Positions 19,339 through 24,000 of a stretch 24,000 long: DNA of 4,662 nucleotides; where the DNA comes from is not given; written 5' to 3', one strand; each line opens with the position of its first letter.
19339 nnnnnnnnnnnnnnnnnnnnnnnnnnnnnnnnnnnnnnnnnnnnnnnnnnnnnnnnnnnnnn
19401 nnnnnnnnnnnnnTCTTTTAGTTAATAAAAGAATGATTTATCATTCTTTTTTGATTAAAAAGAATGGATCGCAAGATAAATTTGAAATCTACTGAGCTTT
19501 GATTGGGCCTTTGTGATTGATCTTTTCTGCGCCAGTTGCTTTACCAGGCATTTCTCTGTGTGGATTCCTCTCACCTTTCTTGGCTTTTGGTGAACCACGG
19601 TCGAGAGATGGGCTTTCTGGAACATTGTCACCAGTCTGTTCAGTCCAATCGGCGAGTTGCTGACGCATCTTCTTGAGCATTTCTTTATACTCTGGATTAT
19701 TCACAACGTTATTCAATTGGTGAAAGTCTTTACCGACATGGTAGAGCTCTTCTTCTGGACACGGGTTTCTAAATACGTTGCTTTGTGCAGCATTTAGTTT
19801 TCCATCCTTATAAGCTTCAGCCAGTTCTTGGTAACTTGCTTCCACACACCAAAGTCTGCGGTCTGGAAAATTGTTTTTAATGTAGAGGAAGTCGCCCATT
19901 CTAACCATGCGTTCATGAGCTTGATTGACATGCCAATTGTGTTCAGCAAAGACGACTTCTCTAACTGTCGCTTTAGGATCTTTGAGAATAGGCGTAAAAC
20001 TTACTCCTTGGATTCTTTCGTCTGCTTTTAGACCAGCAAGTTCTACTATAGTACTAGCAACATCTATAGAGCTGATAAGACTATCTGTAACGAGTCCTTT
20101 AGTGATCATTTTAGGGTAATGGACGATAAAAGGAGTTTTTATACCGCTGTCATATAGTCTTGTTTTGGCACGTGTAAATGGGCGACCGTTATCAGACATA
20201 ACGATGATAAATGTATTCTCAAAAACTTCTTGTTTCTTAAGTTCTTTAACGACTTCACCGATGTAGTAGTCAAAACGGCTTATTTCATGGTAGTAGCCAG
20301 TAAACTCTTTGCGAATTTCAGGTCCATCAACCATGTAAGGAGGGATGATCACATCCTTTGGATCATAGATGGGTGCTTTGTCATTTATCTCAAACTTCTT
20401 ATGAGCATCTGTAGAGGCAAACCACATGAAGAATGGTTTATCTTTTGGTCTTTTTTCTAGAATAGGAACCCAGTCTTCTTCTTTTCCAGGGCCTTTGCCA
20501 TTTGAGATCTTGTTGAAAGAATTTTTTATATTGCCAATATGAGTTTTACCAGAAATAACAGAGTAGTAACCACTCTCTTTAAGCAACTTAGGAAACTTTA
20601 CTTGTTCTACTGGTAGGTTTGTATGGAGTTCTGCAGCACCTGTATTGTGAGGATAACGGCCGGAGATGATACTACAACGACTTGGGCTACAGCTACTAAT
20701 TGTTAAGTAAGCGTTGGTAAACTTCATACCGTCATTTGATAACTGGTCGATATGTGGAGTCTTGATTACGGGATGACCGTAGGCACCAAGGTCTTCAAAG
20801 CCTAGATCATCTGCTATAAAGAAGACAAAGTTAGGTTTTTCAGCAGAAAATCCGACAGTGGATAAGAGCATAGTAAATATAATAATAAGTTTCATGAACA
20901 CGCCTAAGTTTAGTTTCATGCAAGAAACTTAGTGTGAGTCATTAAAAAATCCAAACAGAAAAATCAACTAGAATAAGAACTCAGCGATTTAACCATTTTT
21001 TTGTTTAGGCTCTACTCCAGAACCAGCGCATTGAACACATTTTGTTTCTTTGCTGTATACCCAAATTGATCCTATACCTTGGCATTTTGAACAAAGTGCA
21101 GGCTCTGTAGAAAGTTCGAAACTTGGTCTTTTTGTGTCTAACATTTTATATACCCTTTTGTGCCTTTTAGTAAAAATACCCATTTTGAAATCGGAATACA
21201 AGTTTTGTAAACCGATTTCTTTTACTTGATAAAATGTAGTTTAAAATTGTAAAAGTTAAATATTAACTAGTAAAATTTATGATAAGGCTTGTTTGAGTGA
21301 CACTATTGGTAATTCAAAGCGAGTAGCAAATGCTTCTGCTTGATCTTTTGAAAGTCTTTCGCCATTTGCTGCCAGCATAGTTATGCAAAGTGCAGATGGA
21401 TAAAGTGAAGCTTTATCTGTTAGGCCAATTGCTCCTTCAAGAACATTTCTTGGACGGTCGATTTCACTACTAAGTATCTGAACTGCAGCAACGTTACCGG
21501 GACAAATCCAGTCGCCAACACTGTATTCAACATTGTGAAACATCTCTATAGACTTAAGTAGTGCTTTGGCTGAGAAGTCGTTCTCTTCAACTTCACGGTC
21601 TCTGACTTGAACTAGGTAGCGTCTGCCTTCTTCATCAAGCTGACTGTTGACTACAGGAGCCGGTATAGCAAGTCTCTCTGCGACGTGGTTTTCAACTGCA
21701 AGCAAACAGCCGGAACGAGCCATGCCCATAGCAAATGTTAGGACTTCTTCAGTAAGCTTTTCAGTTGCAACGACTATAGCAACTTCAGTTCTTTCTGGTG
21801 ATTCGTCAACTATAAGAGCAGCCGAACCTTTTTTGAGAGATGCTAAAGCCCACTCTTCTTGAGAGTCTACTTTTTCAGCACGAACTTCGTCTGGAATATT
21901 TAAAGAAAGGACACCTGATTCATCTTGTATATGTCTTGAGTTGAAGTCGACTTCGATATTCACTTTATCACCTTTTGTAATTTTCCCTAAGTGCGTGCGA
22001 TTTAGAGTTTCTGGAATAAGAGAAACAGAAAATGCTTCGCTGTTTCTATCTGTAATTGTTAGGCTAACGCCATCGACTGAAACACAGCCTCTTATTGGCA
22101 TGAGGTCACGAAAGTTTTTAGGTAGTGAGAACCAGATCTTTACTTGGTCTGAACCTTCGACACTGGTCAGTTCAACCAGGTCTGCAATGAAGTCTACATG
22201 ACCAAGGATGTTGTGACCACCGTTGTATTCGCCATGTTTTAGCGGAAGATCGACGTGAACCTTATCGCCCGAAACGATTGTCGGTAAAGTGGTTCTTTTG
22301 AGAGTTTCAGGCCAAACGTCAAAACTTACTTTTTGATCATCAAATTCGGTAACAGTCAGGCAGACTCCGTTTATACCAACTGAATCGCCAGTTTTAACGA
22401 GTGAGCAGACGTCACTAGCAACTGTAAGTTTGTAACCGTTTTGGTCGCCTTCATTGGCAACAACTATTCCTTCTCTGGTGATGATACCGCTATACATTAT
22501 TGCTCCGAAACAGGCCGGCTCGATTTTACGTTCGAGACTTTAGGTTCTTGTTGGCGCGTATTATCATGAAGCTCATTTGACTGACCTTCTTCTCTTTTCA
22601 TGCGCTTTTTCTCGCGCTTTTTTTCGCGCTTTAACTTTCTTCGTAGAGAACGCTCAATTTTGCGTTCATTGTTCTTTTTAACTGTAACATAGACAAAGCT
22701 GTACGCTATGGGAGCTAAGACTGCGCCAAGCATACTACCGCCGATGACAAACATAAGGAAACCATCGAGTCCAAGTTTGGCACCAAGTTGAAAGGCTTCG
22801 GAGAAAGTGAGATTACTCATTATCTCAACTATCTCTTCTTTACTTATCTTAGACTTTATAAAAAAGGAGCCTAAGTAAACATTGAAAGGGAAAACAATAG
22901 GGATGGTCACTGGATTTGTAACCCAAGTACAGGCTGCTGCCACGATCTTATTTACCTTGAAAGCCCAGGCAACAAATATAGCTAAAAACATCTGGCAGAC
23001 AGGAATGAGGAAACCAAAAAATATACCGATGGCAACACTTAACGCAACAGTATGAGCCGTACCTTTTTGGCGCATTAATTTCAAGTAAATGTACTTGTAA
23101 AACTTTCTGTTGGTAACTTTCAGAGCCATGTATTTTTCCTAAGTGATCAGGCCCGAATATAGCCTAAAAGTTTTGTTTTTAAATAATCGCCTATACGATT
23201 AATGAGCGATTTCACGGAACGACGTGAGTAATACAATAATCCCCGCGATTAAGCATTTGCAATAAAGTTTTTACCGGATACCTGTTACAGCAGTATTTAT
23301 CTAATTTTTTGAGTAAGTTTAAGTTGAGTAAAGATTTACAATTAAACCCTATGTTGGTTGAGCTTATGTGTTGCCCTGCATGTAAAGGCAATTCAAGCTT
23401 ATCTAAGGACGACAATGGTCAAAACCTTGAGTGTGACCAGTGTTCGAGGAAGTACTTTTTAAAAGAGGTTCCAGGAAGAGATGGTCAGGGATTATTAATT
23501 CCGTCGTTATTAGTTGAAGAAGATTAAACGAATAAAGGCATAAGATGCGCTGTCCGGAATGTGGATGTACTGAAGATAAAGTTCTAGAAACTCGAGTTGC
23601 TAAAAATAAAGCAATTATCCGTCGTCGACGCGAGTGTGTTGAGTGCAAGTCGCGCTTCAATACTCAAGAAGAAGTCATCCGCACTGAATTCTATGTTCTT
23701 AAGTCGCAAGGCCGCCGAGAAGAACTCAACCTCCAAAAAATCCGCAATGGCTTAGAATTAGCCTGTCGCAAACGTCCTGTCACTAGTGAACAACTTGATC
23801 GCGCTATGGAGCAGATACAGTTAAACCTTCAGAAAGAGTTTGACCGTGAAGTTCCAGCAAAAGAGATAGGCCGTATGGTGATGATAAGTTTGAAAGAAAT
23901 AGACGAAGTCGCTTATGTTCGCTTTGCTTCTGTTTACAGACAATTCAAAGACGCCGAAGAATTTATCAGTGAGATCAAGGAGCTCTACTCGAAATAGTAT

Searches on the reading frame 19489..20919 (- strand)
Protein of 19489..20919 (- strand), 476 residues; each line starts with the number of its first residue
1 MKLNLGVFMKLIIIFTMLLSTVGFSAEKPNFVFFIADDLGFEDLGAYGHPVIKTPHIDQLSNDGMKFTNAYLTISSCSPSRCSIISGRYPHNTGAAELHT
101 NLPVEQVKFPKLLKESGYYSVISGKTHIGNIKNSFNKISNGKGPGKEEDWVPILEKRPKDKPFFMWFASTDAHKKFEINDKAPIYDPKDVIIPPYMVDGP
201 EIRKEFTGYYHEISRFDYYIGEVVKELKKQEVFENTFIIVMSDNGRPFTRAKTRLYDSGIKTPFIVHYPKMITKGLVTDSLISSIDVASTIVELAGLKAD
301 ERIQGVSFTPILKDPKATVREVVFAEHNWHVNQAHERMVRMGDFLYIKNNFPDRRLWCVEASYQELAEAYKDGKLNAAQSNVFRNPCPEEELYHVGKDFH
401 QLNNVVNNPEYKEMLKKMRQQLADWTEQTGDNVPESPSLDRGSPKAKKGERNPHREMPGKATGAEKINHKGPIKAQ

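Call 5: search_protein_families(library=pfam, proteins=[window:19489-20919:-], max_evalue=0.1)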
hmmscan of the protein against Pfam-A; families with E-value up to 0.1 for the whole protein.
window:19489-20919:- (476 aa): 4 families
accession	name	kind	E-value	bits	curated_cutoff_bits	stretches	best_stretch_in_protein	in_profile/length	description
PF00884.28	Sulfatase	-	7.4e-43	147.4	25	2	29-134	1-108/301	Sulfatase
PF16347.10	SGSH_C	-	1.1e-20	74.8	29.3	2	252-329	8-87/154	N-sulphoglucosamine sulphohydrolase, C-terminal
PF01663.27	Phosphodiest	-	4e-07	30.4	23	1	201-245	183-220/342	Type I phosphodiesterase / nucleotide pyrophosphatase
PF02995.22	DUF229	-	0.0003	20.1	25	1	163-255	294-352/496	Protein of unknown function (DUF229)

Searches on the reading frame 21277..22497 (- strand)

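Call 7: search_protein_families(library=ncbifam, proteins=[window:21277-22497:-], max_evalue=0.01)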
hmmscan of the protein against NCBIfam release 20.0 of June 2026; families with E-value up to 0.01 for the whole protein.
window:21277-22497:- (406 aa): 10 families
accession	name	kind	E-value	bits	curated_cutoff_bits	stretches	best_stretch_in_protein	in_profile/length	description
NF006767.1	PRK09289.1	equivalog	4.4e-50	169.6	155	1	1-192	1-190/192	riboflavin synthase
NF009566.0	PRK13020.1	equivalog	3.2e-49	166.9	180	1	1-192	1-192/206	riboflavin synthase subunit alpha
TIGR00187.1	ribE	equivalog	1e-47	162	156.6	1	1-192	1-193/207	riboflavin synthase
NF006803.0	PRK09311.1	equivalog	7.2e-14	51.3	569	1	215-403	13-200/417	bifunctional 3,4-dihydroxy-2-butanone-4-phosphate synthase/GTP cyclohydrolase II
TIGR00506.1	ribB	equivalog_domain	3.2e-11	43.1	177.45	1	216-403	7-199/204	3,4-dihydroxy-2-butanone-4-phosphate synthase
NF006804.0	PRK09314.1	equivalog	2.2e-08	33.7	432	1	216-402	8-192/339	bifunctional 3,4-dihydroxy-2-butanone 4-phosphate synthase/GTP cyclohydrolase II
NF006806.0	PRK09319.1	equivalog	3.9e-06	25.8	764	1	215-403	15-204/561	bifunctional 3,4-dihydroxy-2-butanone-4-phosphate synthase/GTP cyclohydrolase II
NF010626.1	PRK14019.1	equivalog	5.2e-06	25.7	513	1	218-400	9-190/364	bifunctional 3,4-dihydroxy-2-butanone-4-phosphate synthase/GTP cyclohydrolase II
NF004437.0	PRK05773.1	equivalog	0.00014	21.2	262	0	329-402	141-211/219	3,4-dihydroxy-2-butanone 4-phosphate synthase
NF006805.0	PRK09318.1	equivalog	0.0002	20.5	486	1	221-403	8-180/387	bifunctional 3,4-dihydroxy-2-butanone-4-phosphate synthase/GTP cyclohydrolase II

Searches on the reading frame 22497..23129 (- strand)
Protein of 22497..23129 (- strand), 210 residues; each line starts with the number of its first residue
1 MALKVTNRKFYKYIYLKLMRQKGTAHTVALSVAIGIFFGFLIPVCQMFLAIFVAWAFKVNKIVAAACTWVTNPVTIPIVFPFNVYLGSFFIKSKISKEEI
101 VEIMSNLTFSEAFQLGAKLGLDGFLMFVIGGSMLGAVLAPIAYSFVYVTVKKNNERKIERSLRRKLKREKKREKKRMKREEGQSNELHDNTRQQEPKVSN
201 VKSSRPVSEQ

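Call 7: search_protein_families(library=ncbifam, proteins=[window:22497-23129:-], max_evalue=0.01)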
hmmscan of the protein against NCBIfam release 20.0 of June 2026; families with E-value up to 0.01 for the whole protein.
window:22497-23129:- (210 aa): 3 families
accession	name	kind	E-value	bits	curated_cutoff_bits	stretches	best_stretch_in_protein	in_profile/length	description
NF047382.1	T4SS_eff_BspA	equivalog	2.6e-13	50.2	300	1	11-161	29-176/179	type IV secretion system effector BspA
TIGR03546.1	TIGR03546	subfamily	0.00011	22.1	79.45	1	16-155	7-137/154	TIGR03546 family protein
NF047874.1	MASE3_PAS_HK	subfamily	0.0053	15.6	560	1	36-195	112-264/655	MASE3 domain-containing sensor histidine kinase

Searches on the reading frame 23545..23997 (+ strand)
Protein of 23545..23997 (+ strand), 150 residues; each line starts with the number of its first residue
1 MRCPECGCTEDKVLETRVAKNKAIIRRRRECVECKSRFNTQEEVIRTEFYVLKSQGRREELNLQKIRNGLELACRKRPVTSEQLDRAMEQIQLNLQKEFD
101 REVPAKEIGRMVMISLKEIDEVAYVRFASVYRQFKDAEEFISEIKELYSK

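Call 7: search_protein_families(library=ncbifam, proteins=[window:23545-23997:+], max_evalue=0.01)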
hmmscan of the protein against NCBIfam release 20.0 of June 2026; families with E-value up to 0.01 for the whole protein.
window:23545-23997:+ (150 aa): 1 family
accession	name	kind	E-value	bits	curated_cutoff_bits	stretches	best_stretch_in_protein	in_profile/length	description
TIGR00244.1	TIGR00244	equivalog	5.6e-47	159.5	124.65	1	1-147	1-147/147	transcriptional regulator NrdR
